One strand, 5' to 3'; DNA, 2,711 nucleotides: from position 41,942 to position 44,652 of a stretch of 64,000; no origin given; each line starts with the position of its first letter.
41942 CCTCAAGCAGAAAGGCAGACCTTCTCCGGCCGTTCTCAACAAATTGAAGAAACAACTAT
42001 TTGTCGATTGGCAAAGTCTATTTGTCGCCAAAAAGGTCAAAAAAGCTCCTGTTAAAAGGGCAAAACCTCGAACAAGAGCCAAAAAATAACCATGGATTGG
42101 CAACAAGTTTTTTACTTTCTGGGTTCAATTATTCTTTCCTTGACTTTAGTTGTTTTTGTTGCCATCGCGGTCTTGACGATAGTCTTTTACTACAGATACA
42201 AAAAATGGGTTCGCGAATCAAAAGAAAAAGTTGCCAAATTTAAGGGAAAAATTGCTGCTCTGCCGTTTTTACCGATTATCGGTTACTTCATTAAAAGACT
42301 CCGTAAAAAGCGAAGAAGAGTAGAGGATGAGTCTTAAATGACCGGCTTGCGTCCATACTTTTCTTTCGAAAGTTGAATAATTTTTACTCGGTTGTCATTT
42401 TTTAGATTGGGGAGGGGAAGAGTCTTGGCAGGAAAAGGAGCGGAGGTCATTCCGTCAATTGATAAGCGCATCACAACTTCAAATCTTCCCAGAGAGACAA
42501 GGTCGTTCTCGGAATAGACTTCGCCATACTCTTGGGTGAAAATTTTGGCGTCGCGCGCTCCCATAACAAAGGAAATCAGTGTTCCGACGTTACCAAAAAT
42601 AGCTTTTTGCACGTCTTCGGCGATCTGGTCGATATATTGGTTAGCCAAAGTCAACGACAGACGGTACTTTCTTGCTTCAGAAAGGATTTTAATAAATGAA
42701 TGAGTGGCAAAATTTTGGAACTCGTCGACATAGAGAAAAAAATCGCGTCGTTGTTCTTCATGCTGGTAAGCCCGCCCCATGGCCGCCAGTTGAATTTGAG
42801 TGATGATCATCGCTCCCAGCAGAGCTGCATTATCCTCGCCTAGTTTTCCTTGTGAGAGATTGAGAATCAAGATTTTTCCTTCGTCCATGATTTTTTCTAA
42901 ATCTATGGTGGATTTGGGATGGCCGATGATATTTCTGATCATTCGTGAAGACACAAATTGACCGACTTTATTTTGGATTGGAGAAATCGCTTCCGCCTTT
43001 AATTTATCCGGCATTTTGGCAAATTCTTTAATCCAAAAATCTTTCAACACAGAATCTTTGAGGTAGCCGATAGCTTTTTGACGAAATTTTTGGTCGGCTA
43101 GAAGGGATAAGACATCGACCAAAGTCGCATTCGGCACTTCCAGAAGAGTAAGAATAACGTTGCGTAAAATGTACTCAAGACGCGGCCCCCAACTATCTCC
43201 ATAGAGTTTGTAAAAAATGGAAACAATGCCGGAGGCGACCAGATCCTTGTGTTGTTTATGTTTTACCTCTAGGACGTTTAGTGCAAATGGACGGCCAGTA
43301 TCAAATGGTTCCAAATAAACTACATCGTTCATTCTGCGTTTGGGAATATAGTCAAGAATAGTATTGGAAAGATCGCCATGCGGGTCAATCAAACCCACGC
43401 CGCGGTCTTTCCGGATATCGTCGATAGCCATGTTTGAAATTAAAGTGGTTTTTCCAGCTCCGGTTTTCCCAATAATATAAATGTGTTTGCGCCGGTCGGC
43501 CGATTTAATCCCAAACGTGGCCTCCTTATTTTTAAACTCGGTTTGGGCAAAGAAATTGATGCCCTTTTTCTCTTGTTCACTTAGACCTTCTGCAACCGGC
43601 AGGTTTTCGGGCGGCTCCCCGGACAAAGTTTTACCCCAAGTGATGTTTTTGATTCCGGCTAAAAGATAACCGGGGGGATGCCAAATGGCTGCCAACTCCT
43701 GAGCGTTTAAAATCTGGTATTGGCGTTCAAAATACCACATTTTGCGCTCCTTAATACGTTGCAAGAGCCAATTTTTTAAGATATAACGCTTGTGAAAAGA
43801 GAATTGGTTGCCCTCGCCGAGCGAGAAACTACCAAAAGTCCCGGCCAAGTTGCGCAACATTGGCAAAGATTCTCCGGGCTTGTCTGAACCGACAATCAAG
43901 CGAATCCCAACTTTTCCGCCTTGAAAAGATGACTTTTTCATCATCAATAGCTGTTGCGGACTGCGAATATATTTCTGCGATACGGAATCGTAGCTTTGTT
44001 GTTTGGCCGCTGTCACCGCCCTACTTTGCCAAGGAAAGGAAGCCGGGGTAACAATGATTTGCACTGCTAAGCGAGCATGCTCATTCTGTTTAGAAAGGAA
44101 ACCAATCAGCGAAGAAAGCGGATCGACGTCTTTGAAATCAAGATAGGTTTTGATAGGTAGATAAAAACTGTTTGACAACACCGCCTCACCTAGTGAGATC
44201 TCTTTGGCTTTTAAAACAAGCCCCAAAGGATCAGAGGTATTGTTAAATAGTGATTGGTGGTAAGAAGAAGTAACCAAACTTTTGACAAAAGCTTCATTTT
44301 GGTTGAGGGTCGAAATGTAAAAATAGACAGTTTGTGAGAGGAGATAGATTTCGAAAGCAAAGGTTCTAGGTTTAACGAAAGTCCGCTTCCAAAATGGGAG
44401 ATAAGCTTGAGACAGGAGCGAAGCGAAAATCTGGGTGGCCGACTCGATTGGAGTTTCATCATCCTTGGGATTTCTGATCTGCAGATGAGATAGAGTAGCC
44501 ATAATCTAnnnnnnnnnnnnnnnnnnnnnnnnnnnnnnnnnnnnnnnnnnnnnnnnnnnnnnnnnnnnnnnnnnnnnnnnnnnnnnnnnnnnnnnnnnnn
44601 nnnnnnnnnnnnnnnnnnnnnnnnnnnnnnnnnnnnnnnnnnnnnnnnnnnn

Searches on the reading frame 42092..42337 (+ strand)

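Call 66: search_protein_families(library=pfam, max_evalue=1, proteins=[window:42092-42337:+])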
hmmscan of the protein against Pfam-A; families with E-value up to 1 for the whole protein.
window:42092-42337:+ (81 aa): 10 families
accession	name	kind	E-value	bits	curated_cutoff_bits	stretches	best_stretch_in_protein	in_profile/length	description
PF07666.16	MpPF26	-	0.0017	18.8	37.2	1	13-66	9-62/75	M penetrans paralogue family 26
PF10326.15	7TM_GPCR_Str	-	0.0017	18.2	22.4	1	11-66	82-136/307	Serpentine type 7TM GPCR chemoreceptor Str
PF06305.16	LapA_dom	-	0.017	15.5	28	1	12-51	20-60/64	Lipopolysaccharide assembly protein A domain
PF03595.22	SLAC1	-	0.024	14.2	27.9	1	5-46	27-68/331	Voltage-dependent anion channel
PF11368.13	DUF3169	-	0.025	14.6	31.6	1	4-45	42-84/250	Protein of unknown function (DUF3169)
PF00324.27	AA_permease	-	0.035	13.2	24.6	1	5-67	354-412/470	Amino acid permease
PF06212.17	GRIM-19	-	0.045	14.1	25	1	16-75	27-88/132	GRIM-19 protein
PF04932.20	Wzy_C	-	0.06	13.6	31.7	1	7-66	4-58/149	O-Antigen ligase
PF16192.10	PMT_4TMC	-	0.078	12.9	32.4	1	5-67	49-110/202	C-terminal four TMM region of protein-O-mannosyltransferase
PF10883.13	DUF2681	-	0.65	10.8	28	1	17-54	4-38/90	Protein of unknown function (DUF2681)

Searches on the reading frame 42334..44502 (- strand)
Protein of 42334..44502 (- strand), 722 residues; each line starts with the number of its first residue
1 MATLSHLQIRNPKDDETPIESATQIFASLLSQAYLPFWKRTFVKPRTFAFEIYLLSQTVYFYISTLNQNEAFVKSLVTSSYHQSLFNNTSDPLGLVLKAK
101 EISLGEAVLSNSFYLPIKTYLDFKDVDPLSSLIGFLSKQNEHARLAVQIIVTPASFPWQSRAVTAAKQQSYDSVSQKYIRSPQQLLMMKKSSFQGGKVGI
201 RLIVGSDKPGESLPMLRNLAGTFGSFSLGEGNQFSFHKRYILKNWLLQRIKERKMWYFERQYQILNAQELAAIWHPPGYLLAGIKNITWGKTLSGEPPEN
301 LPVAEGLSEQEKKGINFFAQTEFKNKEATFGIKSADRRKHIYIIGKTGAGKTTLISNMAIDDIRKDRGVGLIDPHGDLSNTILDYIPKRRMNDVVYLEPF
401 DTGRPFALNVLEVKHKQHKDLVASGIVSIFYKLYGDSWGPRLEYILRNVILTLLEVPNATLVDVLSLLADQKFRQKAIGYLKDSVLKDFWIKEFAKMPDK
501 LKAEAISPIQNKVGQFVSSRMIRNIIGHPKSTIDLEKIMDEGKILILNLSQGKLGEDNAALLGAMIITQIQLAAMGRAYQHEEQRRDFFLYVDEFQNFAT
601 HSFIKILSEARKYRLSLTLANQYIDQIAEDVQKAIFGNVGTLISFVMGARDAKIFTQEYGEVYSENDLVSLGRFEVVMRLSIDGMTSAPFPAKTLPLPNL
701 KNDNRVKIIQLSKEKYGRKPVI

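Call 48: search_protein_families(library=ncbifam, max_evalue=0.1, proteins=[window:42334-44502:-])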
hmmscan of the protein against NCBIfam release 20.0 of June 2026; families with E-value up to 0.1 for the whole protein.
window:42334-44502:- (722 aa): 23 families
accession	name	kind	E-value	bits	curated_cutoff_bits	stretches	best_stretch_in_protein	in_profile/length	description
TIGR03743.1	SXT_TraD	subfamily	2.8e-13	49.2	366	2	314-377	153-214/636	conjugative transfer system coupling protein TraD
NF045973.1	conju_CD1115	equivalog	8.4e-10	38.1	250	1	334-659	20-372/442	VirD4-like conjugal transfer protein, CD1115 family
NF053655.1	CedD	equivalog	1.2e-09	37.4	600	1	325-399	208-281/527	DNA-translocating ATPase CedD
TIGR03754.1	conj_TOL_TraD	equivalog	1.5e-06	27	647.55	1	325-378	167-220/643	type IV conjugative transfer system coupling protein TraD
TIGR00929.1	VirB4_CagE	subfamily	7.5e-05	21.1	643.1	1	316-357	427-456/792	VirB4 family type IV secretion/conjugal transfer ATPase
NF033849.1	ser_rich_anae_1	subfamily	0.00027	18.4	650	1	323-631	745-1078/1163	serine-rich protein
NF041447.1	TrbC_conju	equivalog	0.00031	19.3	800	1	309-375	100-166/685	F-type conjugative transfer protein TrbC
NF041326.1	Bacteroid_MobC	subfamily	0.00093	17.7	900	1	590-675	460-549/655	conjugal transfer protein MobC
NF045975.1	VirB4_plasma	equivalog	0.0026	15.5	590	1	341-376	518-553/894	Mbov_0397 family ICE element conjugal transfer ATPase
NF041017.1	DNA_import_CedB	equivalog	0.0041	15.8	700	1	321-385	258-323/590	DNA import protein CedB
TIGR02237.1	recomb_radB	equivalog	0.0077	16.1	172.4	0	342-396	16-73/210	DNA repair and recombination protein RadB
NF006505.0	PRK08939.1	equivalog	0.0094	15.3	228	0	332-360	150-178/306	primosomal protein DnaI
NF000355.4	ribo_prot_ABC_F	equivalog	0.0098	14.8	380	1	326-361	330-362/499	ribosomal protection-like ABC-F family protein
TIGR02788.1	VirB11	equivalog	0.014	14.5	249.95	1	329-367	135-172/308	P-type DNA transfer ATPase VirB11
TIGR03499.1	FlhF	equivalog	0.022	14.7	174.15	1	332-372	192-234/286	flagellar biosynthesis GTPase FlhF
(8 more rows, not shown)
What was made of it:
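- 42334..44502 (-): 722-aa VirD4/TraD/DUF87-like P-loop ATPase downstream of the GT-C gene. It recurs at this place in the nearest relatives. NCBIfam partial hits (call 48).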
